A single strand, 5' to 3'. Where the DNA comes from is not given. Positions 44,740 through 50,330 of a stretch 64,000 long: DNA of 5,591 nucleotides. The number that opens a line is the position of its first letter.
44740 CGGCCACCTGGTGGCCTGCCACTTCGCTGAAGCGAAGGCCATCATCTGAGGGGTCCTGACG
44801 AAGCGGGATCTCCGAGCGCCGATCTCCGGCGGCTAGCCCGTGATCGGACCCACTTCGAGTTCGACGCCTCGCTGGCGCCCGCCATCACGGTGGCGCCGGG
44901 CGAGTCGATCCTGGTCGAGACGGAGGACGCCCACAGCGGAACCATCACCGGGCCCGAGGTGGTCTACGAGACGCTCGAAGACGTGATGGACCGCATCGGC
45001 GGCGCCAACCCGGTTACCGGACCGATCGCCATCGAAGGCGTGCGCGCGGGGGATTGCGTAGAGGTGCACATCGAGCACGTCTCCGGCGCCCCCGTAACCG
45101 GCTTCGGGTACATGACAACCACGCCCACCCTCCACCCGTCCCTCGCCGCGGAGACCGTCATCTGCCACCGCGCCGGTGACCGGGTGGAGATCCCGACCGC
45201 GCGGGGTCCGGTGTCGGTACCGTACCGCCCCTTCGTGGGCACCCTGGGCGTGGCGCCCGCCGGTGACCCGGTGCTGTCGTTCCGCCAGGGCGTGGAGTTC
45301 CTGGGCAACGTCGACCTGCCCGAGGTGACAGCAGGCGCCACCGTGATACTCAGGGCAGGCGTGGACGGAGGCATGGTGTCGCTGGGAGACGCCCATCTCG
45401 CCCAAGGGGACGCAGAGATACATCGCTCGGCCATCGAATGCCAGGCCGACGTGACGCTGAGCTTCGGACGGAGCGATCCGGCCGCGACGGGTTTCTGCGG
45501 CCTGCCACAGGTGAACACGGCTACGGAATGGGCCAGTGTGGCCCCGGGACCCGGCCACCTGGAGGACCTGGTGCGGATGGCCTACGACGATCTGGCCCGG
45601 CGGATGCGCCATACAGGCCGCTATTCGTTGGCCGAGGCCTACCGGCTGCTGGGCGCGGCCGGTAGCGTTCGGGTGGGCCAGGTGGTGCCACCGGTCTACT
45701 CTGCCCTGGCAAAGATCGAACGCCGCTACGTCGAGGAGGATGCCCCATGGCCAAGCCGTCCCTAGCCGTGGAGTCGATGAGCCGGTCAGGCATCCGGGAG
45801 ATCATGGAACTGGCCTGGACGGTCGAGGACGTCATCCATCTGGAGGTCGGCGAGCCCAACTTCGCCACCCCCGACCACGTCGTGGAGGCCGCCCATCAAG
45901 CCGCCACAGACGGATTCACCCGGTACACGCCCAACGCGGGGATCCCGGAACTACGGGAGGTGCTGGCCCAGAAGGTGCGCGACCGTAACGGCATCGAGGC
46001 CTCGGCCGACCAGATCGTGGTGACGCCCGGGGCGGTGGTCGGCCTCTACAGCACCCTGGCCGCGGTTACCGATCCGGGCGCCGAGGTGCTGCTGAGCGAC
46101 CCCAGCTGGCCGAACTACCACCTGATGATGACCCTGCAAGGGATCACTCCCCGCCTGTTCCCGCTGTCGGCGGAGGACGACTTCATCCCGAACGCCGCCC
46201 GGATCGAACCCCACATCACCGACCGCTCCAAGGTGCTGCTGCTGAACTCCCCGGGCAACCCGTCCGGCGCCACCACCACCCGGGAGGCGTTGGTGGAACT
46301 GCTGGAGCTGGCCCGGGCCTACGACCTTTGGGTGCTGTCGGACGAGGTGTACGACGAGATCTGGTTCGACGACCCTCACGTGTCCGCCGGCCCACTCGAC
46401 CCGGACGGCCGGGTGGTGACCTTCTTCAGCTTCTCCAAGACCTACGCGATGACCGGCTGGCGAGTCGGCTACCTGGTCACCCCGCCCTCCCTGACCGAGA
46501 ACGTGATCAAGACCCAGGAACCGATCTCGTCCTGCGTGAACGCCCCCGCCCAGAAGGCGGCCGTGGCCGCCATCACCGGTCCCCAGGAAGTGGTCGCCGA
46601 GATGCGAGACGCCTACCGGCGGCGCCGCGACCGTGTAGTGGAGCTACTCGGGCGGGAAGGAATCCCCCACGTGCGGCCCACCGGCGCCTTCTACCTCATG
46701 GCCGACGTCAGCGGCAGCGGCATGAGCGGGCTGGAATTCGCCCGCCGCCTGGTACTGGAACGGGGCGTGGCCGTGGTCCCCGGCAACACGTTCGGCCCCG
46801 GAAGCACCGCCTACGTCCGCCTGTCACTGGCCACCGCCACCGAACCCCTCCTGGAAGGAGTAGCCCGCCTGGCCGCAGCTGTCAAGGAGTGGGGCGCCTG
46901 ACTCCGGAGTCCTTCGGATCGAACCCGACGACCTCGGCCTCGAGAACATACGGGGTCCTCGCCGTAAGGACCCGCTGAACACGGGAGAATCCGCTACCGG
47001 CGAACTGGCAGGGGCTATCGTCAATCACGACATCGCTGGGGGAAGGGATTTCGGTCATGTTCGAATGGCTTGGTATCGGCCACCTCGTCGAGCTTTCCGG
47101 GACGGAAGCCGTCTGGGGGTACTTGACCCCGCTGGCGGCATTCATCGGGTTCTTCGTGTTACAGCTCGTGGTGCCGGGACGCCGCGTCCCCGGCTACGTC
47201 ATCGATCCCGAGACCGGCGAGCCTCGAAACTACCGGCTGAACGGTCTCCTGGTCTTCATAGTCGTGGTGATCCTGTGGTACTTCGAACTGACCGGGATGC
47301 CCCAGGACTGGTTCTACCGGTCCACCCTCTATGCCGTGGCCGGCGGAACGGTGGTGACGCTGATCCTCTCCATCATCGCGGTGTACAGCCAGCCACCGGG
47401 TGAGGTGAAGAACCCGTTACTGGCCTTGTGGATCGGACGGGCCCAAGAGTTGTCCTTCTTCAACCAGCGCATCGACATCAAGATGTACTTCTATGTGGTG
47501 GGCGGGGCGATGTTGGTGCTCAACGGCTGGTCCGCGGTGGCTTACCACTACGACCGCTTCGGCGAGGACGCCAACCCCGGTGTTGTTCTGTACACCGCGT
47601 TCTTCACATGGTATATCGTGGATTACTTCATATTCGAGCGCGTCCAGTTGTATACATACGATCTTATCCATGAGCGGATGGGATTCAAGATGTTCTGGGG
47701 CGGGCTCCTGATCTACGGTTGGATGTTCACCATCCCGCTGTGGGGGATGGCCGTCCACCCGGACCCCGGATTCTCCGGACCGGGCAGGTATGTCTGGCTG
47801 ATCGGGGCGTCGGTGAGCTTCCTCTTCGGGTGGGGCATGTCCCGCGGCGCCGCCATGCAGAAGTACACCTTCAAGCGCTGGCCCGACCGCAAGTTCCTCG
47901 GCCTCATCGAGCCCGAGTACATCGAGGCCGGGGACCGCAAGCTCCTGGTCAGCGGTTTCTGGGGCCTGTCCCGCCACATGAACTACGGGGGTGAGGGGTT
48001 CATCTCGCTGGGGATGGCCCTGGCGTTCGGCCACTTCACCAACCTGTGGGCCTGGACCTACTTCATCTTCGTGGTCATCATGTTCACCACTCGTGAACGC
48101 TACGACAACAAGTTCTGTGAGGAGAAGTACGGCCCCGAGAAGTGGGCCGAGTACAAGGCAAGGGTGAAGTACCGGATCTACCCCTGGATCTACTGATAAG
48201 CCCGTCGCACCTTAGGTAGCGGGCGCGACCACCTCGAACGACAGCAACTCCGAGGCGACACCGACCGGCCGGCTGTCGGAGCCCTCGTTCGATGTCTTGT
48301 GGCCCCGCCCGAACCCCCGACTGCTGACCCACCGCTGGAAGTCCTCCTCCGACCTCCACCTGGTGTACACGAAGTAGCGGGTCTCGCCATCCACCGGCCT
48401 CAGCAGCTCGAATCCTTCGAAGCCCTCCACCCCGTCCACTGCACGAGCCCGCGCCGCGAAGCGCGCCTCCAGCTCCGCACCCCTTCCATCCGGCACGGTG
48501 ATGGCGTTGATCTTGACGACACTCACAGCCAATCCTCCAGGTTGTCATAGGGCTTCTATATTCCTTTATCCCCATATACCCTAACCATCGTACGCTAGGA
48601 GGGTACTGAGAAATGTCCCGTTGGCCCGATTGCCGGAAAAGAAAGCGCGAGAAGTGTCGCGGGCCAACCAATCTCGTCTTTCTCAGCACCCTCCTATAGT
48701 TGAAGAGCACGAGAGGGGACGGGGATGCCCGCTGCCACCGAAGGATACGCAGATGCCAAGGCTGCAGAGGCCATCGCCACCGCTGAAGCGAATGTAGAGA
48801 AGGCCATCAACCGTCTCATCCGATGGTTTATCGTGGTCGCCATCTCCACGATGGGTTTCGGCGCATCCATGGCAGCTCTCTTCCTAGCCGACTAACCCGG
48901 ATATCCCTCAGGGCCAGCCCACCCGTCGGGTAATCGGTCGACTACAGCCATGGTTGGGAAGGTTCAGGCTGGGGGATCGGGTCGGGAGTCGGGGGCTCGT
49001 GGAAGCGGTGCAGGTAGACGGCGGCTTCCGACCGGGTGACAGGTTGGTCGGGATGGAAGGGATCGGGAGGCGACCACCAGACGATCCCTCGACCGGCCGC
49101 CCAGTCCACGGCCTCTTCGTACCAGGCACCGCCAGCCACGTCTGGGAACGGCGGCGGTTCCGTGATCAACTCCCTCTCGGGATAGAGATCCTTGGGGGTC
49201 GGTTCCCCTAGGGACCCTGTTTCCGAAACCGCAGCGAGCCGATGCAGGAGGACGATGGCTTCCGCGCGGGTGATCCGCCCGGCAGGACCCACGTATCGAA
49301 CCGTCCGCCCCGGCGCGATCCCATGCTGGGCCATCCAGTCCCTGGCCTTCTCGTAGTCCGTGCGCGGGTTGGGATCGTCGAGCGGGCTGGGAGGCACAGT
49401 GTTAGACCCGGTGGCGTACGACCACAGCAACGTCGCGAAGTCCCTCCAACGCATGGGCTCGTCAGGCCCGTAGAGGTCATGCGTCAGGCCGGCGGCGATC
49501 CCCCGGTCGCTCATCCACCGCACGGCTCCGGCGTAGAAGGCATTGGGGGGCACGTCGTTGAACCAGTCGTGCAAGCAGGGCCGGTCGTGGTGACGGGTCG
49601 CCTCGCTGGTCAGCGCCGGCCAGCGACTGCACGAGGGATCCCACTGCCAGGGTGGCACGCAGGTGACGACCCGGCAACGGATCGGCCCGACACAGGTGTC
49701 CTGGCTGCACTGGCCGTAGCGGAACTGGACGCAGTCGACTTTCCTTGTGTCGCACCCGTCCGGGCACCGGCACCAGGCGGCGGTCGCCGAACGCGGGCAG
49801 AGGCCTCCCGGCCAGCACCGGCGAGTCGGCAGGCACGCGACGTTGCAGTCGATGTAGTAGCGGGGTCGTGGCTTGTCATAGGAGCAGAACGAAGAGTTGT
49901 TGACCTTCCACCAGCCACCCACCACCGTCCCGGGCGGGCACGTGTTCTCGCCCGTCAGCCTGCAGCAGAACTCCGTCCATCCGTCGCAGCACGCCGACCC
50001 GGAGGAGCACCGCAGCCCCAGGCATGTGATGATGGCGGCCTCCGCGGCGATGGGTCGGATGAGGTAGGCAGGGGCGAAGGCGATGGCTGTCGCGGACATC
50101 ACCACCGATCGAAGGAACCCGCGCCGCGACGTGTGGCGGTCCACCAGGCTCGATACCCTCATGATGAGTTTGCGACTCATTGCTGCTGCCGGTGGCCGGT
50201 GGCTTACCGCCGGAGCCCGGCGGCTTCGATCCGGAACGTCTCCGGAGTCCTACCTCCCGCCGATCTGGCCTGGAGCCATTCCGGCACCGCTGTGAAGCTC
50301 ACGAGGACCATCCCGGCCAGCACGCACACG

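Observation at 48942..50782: MauE-like gene followed by a Tat-exported, about 22-Cys MauA-like domain anchored by three SLH repeats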

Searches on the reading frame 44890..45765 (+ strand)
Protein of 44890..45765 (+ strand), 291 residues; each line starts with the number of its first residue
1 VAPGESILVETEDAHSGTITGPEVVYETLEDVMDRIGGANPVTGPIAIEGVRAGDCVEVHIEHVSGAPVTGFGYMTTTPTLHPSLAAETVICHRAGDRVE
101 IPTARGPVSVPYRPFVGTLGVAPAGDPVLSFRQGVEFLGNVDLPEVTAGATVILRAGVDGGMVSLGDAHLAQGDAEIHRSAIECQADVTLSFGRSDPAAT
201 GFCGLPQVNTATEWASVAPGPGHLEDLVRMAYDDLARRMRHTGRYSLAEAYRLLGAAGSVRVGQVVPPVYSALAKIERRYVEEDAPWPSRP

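Call 78: search_protein_families(library=pfam, proteins=[window:44890-45765:+], max_evalue=0.00001)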
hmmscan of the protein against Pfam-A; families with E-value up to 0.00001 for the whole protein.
window:44890-45765:+ (291 aa): 1 family
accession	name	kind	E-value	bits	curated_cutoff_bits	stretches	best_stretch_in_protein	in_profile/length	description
PF03069.20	FmdA_AmdA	-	2.6e-19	69.8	27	2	138-192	210-265/373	Acetamidase/Formamidase family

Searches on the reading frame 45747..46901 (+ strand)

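Call 78: search_protein_families(library=pfam, proteins=[window:45747-46901:+], max_evalue=0.00001)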
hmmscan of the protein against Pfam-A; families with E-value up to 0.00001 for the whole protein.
window:45747-46901:+ (384 aa): 1 family
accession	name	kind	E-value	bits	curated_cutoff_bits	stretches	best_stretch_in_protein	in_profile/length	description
PF00155.27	Aminotran_1_2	-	8.4e-70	236.2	19.7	1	28-372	2-357/361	Aminotransferase class I and II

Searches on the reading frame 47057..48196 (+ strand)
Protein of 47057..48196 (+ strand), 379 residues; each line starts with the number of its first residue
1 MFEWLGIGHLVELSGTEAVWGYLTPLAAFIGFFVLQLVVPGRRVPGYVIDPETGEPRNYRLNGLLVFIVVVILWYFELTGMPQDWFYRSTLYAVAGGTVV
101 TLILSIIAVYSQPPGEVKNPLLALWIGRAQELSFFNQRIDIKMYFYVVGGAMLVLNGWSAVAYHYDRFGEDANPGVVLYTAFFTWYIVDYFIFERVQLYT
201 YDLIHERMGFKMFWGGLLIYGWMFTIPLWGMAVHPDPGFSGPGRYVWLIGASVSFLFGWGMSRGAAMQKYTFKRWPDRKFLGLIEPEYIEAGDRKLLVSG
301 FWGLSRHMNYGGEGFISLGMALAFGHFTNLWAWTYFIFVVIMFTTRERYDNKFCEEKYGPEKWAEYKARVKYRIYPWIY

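Call 3: search_protein_families(library=pfam, proteins=[window:47057-48196:+], max_evalue=0.1)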
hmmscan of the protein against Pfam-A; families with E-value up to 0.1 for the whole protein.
window:47057-48196:+ (379 aa): 2 families
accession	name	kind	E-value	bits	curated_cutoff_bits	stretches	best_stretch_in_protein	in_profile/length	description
PF01222.22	ERG4_ERG24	-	3.7e-31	108.8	27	1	32-379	81-432/432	Ergosterol biosynthesis ERG4/ERG24 family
PF06966.17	DUF1295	-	1.6e-05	24.9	20.4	1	210-370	87-235/235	Protein of unknown function (DUF1295)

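Call 4: search_protein_families(library=ncbifam, proteins=[window:47057-48196:+], max_evalue=0.1)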
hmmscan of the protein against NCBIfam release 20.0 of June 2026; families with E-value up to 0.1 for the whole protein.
window:47057-48196:+ (379 aa): 0 families

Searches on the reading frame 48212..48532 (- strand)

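Call 3: search_protein_families(library=pfam, proteins=[window:48212-48532:-], max_evalue=0.1)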
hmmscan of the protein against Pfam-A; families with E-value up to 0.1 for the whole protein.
window:48212-48532:- (106 aa): 1 family
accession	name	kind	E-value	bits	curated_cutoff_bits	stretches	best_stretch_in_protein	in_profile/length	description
PF03992.22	ABM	-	3e-20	72.6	23.1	1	5-79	2-77/78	Antibiotic biosynthesis monooxygenase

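Call 4: search_protein_families(library=ncbifam, proteins=[window:48212-48532:-], max_evalue=0.1)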
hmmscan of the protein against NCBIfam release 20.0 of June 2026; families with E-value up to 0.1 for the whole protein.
window:48212-48532:- (106 aa): 5 families
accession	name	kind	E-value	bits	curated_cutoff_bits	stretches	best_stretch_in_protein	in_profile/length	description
NF053649.1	HemeDegHumQ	equivalog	2.2e-11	43.9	130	1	6-86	3-85/102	heme-degrading protein HmuQ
NF009840.0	PRK13315.1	equivalog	5.8e-10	39.6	119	1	6-103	3-101/107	heme oxygenase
NF009839.0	PRK13314.1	equivalog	2.8e-07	30.4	115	1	6-83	3-81/107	heme oxygenase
NF009841.0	PRK13316.1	equivalog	9.1e-06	25.7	156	1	30-102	33-111/121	heme oxygenase IsdG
NF009838.2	PRK13313.1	equivalog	0.00029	20.8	200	1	13-100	10-96/108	staphylobilin-forming heme oxygenase IsdI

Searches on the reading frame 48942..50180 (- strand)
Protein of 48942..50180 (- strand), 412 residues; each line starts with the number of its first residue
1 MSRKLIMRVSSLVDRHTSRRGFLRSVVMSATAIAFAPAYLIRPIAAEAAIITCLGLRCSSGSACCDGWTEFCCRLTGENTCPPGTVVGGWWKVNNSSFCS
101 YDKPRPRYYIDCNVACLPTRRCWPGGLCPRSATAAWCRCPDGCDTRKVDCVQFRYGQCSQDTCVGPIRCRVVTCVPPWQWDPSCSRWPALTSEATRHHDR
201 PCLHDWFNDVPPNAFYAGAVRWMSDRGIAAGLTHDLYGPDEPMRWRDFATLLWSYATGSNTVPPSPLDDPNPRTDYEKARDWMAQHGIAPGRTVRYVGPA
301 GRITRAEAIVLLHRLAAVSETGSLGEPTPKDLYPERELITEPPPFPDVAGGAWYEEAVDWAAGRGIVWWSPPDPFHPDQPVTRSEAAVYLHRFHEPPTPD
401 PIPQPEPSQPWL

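Call 3: search_protein_families(library=pfam, proteins=[window:48942-50180:-], max_evalue=0.1)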
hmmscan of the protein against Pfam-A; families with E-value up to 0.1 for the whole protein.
window:48942-50180:- (412 aa): 1 family
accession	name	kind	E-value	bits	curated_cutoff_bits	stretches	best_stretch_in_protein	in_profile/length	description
PF00395.25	SLH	-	6.7e-16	58.4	20.8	2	344-387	1-44/44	S-layer homology domain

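Call 4: search_protein_families(library=ncbifam, proteins=[window:48942-50180:-], max_evalue=0.1)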
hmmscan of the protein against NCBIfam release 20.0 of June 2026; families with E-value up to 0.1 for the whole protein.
window:48942-50180:- (412 aa): 1 family
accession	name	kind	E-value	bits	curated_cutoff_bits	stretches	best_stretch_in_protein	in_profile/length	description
NF033190.2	inl_like_NEAT_1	exception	0.024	12.9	1275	0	207-320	582-695/754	NEAT domain-containing leucine-rich repeat protein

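Call 9: search_solved_structures(query=A1, max_evalue=10, show_alignments=3)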
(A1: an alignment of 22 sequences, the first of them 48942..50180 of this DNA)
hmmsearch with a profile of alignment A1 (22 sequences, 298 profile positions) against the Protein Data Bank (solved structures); distinct sequences matched with E-value up to 10: 2.
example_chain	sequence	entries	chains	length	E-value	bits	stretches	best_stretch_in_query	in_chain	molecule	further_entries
5i5i_A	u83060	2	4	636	0.89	12.5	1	25-71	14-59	Nitrous-oxide reductase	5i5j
5i5m_A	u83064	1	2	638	0.89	12.5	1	25-71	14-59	Nitrous-oxide reductase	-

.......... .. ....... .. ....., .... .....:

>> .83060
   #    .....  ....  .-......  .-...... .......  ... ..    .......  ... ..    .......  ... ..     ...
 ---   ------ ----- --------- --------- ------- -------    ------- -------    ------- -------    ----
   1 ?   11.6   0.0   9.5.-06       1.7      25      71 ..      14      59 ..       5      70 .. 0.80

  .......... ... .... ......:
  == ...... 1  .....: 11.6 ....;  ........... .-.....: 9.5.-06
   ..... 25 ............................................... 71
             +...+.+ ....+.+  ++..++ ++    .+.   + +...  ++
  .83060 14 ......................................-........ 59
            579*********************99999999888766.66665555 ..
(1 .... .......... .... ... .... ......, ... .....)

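Call 36: search_protein_families(library=pfam, alignment_id=A4, max_evalue=0.01)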
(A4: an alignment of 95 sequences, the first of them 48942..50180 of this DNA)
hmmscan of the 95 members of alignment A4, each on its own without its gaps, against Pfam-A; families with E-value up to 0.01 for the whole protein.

A. member 1, window:48942-50180:- (412 aa): 1 family
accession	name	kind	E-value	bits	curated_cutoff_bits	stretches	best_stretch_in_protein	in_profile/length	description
PF00395.25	SLH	-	6.7e-16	58.4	20.8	1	344-387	1-44/44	S-layer homology domain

B. families by the number of members that match (of 95 scanned): 29 families (the first 25 are shown)
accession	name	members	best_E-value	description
PF08310.17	LGFP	25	1.6e-112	LGFP repeat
PF13517.12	FG-GAP_3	5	1e-15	FG-GAP-like repeat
PF04122.17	CW_binding_2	4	6.6e-58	Cell wall binding domain 2 (CWB2)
PF00395.25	SLH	4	3.2e-27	S-layer homology domain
PF13946.11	DUF4214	3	6.7e-44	Domain of unknown function (DUF4214)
PF10518.14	TAT_signal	3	0.0022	TAT (twin-arginine translocation) pathway signal sequence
PF14200.12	RicinB_lectin_2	2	2.7e-77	Ricin-type beta-trefoil lectin domain-like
PF00652.28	Ricin_B_lectin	2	2.4e-49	Ricin-type beta-trefoil lectin domain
PF07291.16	MauE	2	3.9e-09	Methylamine utilisation protein MauE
PF19855.4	DUF6330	2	8.4e-05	Family of unknown function (DUF6330)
PF00427.26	PBS_linker_poly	2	0.00021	Phycobilisome Linker polypeptide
PF03984.19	DUF346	2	0.0034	Repeat of unknown function (DUF346)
PF19193.6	Tectonin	1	5e-19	Tectonin domain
PF01839.29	FG-GAP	1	1.1e-14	FG-GAP repeat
PF15985.11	KH_6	1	9e-09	KH domain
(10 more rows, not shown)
